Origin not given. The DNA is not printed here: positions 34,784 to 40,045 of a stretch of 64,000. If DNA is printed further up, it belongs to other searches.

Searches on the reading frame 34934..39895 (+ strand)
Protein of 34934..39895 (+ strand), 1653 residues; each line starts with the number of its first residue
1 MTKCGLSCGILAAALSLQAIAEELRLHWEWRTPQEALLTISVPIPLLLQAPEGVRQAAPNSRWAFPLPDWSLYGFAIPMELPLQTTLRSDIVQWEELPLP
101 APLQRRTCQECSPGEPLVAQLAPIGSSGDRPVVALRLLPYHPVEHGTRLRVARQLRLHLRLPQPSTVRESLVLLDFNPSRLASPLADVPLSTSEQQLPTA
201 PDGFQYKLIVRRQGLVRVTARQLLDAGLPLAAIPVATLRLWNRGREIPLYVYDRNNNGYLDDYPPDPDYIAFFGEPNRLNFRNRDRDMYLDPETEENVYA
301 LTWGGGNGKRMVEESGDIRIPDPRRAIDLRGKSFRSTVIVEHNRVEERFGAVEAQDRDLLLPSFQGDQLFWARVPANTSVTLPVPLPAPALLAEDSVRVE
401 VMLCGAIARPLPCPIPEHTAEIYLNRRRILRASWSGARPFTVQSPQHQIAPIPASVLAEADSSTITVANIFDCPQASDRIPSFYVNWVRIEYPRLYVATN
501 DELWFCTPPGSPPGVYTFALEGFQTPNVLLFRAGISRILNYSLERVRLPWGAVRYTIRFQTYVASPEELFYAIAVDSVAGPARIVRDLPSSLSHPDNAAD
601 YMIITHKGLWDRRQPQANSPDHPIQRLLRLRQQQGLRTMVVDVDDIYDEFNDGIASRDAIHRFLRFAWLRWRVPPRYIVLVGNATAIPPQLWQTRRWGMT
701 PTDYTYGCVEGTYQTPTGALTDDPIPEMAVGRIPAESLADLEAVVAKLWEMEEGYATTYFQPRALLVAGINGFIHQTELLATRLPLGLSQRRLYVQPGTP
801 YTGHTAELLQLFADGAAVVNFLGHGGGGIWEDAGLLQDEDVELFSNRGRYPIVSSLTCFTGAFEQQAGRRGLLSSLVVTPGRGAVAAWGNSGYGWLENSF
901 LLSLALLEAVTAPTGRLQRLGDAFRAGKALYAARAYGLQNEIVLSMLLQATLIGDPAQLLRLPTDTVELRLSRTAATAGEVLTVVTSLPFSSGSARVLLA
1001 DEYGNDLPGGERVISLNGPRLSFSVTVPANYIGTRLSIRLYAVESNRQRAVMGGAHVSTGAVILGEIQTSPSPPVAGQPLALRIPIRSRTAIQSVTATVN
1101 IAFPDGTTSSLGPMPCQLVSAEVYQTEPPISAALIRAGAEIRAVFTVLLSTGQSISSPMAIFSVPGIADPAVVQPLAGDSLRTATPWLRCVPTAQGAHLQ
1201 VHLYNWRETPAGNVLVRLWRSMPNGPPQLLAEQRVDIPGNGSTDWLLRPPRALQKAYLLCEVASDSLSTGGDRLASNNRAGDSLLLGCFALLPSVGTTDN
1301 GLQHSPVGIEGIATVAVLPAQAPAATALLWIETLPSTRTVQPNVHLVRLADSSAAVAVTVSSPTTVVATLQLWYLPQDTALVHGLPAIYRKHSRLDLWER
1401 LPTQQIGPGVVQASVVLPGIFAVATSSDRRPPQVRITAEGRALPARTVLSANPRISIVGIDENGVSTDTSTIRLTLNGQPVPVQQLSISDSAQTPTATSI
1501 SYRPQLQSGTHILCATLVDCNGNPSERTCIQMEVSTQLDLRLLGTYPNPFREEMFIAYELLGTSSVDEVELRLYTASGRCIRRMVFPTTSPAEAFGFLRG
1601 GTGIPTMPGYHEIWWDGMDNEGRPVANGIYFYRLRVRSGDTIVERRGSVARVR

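Call 72: search_protein_families(library=ncbifam, proteins=[window:34934-39895:+], max_evalue=0.00001)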
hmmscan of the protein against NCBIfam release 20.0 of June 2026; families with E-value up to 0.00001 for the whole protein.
window:34934-39895:+ (1653 aa): 2 families
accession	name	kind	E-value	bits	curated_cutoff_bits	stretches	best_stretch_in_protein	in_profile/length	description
NF033707.1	T9SS_sortase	equivalog_domain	2.6e-49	167.7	420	3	720-971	489-743/1095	type IX secretion system sortase PorU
NF052324.1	PorU_rel_Nterm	equivalog_domain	3.2e-44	151.3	450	1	206-957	33-762/879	putative type IX secretion system sortase PorU2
